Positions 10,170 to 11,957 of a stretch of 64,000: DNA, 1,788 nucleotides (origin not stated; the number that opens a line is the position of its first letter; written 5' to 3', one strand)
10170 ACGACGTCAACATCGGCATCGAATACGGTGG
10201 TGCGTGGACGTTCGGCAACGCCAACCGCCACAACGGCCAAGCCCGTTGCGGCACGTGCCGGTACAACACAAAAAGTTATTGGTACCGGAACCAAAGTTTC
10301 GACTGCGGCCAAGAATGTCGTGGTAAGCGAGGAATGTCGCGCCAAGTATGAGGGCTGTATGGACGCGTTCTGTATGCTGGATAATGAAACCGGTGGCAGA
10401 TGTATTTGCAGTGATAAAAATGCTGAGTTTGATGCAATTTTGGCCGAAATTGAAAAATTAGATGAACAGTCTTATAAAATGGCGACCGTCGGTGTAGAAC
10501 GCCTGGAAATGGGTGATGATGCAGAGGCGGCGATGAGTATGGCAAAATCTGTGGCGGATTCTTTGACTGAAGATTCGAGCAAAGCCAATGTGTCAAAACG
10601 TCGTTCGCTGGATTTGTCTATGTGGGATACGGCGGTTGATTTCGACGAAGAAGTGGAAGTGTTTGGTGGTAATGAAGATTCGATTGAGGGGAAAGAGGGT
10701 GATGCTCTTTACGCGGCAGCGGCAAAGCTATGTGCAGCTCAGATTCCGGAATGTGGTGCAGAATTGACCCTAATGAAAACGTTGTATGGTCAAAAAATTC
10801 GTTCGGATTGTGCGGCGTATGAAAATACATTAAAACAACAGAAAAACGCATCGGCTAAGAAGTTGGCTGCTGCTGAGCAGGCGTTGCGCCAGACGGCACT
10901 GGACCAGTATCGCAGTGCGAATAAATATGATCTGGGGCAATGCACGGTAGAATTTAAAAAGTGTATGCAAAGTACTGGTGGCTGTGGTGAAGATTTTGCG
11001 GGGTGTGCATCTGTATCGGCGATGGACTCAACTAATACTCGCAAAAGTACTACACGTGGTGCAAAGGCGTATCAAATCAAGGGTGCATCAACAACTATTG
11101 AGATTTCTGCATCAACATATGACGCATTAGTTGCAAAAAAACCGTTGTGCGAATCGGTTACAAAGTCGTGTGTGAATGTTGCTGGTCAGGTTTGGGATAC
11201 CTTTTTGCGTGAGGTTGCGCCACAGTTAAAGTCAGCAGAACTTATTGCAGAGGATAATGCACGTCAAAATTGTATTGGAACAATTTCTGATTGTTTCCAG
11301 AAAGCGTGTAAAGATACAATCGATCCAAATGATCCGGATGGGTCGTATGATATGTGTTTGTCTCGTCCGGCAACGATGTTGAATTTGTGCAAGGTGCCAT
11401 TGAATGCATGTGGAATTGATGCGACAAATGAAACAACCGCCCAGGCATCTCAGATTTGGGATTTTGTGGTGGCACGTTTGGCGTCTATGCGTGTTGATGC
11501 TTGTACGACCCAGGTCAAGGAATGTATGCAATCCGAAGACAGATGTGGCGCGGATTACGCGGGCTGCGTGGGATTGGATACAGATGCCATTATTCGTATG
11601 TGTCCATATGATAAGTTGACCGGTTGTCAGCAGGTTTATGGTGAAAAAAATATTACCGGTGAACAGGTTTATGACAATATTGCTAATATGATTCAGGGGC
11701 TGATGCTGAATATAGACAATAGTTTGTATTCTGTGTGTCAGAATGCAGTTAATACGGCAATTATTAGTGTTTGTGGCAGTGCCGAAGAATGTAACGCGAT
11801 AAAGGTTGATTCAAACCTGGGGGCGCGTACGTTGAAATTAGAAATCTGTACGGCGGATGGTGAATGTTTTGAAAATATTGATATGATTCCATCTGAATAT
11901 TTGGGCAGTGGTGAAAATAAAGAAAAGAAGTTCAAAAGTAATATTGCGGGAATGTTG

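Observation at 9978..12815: Prototype of an expanded, unrecognised family of exported Cys-rich proteins (six paralogs, about 19% of the window)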

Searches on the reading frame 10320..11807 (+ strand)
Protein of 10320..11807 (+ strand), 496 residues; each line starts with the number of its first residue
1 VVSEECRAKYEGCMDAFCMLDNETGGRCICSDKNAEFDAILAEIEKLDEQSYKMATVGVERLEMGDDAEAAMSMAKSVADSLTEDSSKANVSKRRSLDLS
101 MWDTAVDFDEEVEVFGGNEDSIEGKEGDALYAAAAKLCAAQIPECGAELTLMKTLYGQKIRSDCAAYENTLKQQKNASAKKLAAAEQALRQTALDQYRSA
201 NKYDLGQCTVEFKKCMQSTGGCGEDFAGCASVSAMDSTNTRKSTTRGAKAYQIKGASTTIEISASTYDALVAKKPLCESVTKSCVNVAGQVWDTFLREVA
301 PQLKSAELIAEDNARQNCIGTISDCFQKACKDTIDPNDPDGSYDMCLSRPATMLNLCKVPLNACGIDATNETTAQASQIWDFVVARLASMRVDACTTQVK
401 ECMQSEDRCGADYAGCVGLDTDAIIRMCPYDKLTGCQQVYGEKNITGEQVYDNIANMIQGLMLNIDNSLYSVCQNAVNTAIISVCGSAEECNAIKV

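Call 30: find_related_loci(query=A3, collection=genome_contigs, flank=10000)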
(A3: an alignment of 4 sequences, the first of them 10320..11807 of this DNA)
Query A3 (496 aa) in genome_contigs; peptide patterns used: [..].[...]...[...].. (x = any residue, [..] = any of these).
595 stretches matched a pattern (row limit reached: there are more); 576 encode a relative of the query (tblastn E <= 1e-3); the best 80 are kept; 79 distinct loci.
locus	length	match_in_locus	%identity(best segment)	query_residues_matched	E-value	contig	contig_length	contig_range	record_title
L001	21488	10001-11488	96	1-496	0e+0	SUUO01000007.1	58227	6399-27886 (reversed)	MAG: Alphaproteobacteria bacterium isolate SIG48 NODE_3110_length_58227_cov_2.209518, whole genome shotgun sequence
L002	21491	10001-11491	84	1-496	0e+0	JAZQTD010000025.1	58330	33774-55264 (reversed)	MAG: Candidatus Enterousia sp. isolate T1900045192_TC20190188.MAGScoT_cleanbin_000014 SGB_5297_k141_446399, whole genome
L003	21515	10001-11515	74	1-496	0e+0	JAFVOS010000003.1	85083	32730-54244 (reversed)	MAG: Alphaproteobacteria bacterium isolate RGIG5256 Sheep_Colon-1__c145341, whole genome shotgun sequence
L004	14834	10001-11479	72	3-496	0e+0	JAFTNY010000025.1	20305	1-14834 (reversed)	MAG: Alphaproteobacteria bacterium isolate RGIG3991 Roe_deer_Cecum-4__c163206, whole genome shotgun sequence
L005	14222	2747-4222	70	3-496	0e+0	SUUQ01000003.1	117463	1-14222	MAG: Alphaproteobacteria bacterium isolate SIG50 NODE_3727_length_117463_cov_8.411016, whole genome shotgun sequence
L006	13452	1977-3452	73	3-496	0e+0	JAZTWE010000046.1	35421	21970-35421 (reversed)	MAG: Candidatus Enterousia sp. isolate T1900045334_YK20190023.MAGScoT_cleanbin_000100 SGB_6575_k141_4023851, whole genom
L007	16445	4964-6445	66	2-496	0e+0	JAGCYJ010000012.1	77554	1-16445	MAG: Alphaproteobacteria bacterium isolate RGIG10235 Yak_Rumen-5__c2151496, whole genome shotgun sequence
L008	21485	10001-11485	66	1-496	0e+0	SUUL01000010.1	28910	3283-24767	MAG: Alphaproteobacteria bacterium isolate SIG45 NODE_8386_length_28910_cov_2.575548, whole genome shotgun sequence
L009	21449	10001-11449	63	2-494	0e+0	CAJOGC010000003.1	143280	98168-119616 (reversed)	uncultured Alphaproteobacteria bacterium isolate Sheep_2_mag_61 genome assembly, contig: scaffold_100, whole genome shot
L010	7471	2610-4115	66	4-496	0e+0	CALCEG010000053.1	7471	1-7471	MAG TPA_asm: uncultured Alphaproteobacteria bacterium isolate SRR6425765_bin.98_CONCOCT_v1.1_MAG genome assembly, contig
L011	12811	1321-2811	65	1-494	0e+0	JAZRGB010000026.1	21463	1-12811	MAG: Candidatus Enterousia sp. isolate T1900045493_YK20190187.MAGScoT_cleanbin_000028 SGB_7394_k141_2119346, whole genom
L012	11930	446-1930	64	1-496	0e+0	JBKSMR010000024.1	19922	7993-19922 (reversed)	MAG: Alphaproteobacteria bacterium isolate 125_22-69 k141_2725300, whole genome shotgun sequence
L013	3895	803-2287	63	1-496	0e+0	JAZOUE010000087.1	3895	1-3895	MAG: Candidatus Enterousia sp. isolate T1900045534_YK20190228.MAGScoT_cleanbin_000043 SGB_7755_k141_1675060, whole genom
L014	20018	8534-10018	63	1-496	0e+0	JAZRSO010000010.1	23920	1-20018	MAG: Candidatus Enterousia sp. isolate T1900045346_YK20190036.MAGScoT_cleanbin_000031 SGB_6715_k141_2365933, whole genom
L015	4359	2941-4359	64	2-482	0e+0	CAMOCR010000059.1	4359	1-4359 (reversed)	MAG: uncultured Alphaproteobacteria bacterium isolate SRR873604_bin.19_metaWRAP_v1.3_MAG genome assembly, contig: NODE_7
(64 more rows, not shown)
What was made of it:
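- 10335..10412 (+): N-terminal 5-Cys module of A, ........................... This is the most conserved signature of the long family ([YF]x[GAT]CMD[QAD]FC). The pattern alone found at least 576 confirmed relatives in GTDB species genomes (call 30).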

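Call 40: search_protein_representatives(alignment_id=A3)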
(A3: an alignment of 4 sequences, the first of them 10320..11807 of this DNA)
Query: 4 sequences, 494 profile positions. Proteins with E-value up to 0.001 (for the whole library): 876; up to 1e-10: 717; up to 1e-30: 438. The best 150 are listed.
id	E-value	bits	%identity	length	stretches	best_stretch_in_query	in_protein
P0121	1.3e-174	598.2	-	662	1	2-491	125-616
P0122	1.5e-172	591.4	-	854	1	2-493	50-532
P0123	5.6e-165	566.4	-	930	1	2-493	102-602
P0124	5.9e-158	543.3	-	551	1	2-481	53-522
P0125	1.7e-154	531.9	-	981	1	2-492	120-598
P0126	2.0e-152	525.1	-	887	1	2-492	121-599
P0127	2.4e-152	524.8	-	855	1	2-490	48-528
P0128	3.6e-150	517.6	-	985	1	2-491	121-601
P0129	8.8e-150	516.3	-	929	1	2-492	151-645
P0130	6.2e-149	513.5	-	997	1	3-491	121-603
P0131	1.4e-148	512.4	-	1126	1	3-494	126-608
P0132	3.3e-148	511.1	-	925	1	2-491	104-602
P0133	4.3e-148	510.8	-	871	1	2-492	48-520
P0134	6.3e-148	510.2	-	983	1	2-491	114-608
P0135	1.1e-147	509.4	-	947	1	2-493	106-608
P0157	4.5e-131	454.6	-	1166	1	2-443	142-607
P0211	1.8e-112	393.3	-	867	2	2-233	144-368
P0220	3.2e-107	376.0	-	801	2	270-491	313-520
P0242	1.9e-97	343.7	-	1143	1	3-422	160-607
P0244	8.3e-97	341.6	-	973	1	3-494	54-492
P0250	2.2e-94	333.6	-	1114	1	4-490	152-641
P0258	4.2e-91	322.8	-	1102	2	4-492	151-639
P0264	6.3e-89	315.6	-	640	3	272-491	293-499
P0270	1.1e-86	308.2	-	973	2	272-490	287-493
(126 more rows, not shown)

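Call 71: list_cluster_members(proteins=[P0270, P0264, P0258, P0250, P0244, P0242, P0220, P0211, P0157, P0131])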
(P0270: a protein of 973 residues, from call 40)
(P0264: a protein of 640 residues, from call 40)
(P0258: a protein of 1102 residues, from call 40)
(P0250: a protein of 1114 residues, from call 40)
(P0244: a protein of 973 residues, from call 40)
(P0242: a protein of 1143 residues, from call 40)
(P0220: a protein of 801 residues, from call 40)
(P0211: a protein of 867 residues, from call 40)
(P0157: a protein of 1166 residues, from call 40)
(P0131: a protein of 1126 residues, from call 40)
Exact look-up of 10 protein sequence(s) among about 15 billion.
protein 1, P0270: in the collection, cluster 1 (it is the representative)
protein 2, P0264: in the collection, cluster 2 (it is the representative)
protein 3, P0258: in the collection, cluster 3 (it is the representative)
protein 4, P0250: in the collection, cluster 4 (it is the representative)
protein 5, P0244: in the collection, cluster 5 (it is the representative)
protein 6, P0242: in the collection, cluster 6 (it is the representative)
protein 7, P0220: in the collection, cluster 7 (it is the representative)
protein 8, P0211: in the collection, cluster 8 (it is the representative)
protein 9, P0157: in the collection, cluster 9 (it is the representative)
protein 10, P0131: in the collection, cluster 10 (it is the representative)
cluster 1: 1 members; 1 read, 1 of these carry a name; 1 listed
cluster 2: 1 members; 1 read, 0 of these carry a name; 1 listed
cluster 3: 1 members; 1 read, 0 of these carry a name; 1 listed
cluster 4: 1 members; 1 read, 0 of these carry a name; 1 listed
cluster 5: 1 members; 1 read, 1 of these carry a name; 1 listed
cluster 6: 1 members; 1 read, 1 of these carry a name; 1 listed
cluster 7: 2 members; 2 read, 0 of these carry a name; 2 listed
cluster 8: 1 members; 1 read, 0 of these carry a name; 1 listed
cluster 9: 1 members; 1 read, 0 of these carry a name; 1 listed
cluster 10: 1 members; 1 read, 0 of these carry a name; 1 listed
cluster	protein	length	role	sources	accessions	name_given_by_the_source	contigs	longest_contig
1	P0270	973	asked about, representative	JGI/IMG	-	hypothetical protein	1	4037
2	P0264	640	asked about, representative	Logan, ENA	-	-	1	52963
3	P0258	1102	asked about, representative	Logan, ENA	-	-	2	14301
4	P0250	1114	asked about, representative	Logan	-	-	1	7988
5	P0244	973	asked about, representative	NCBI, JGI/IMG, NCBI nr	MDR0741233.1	MAG: hypothetical protein LBF28_00470 [Rickettsiales bacterium] | hypothetical protein | hypothetical protein [Rickettsiales bacterium]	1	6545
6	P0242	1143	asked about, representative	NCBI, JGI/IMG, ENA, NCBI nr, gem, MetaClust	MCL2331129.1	MAG: hypothetical protein FWC61_01125 [Proteobacteria bacterium] | hypothetical protein [Pseudomonadota bacterium] | \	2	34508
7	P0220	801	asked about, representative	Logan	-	-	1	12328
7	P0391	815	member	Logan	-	-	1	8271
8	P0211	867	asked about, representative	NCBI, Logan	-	-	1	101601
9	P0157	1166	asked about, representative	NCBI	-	-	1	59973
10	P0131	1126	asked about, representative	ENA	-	-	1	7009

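Call 79: find_related_loci(query=A3, collection=viral_contigs, flank=3000)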
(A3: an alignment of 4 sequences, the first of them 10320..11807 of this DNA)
Query A3 (496 aa) in viral_contigs; peptide patterns used: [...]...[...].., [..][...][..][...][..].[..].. (x = any residue, [..] = any of these).
110 stretches matched a pattern, but none encodes a relative of the query by tblastn (E <= 1e-3).
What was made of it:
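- Tried and rejected: No relatives were found on IMG/VR viral contigs (call 79).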

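Call 86: search_protein_families(library=pfam, proteins=[P0131, P0157, P0211, P0220, P0242, P0244, P0250, P0258, P0264, P0270], max_evalue=0.01)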
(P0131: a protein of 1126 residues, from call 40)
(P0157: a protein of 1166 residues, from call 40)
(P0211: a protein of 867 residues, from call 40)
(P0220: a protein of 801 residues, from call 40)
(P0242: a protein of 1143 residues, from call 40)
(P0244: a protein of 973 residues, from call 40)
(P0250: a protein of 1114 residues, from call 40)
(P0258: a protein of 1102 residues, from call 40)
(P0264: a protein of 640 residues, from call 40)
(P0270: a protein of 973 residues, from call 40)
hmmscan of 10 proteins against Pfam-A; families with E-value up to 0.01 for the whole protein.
P0131 (1126 aa): 0 families

P0157 (1166 aa): 1 family
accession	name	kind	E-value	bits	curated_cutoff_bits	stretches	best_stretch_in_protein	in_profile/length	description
PF24634.1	DUF7631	-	0.00025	21.9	27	0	827-841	3-17/50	Domain of unknown function (DUF7631)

P0211 (867 aa): 0 families

P0220 (801 aa): 0 families

P0242 (1143 aa): 0 families

P0244 (973 aa): 0 families

P0250 (1114 aa): 0 families

P0258 (1102 aa): 0 families

P0264 (640 aa): 0 families

P0270 (973 aa): 0 families

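Call 88: search_solved_structures(query=A3, max_evalue=10)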
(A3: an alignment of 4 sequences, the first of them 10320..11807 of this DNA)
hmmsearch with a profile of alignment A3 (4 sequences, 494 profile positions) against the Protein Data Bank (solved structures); distinct sequences matched with E-value up to 10: 1.
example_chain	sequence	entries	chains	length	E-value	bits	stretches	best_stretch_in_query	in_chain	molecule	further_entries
8zpk_F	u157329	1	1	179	1.6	10.8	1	323-423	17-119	Origin recognition complex subunit 6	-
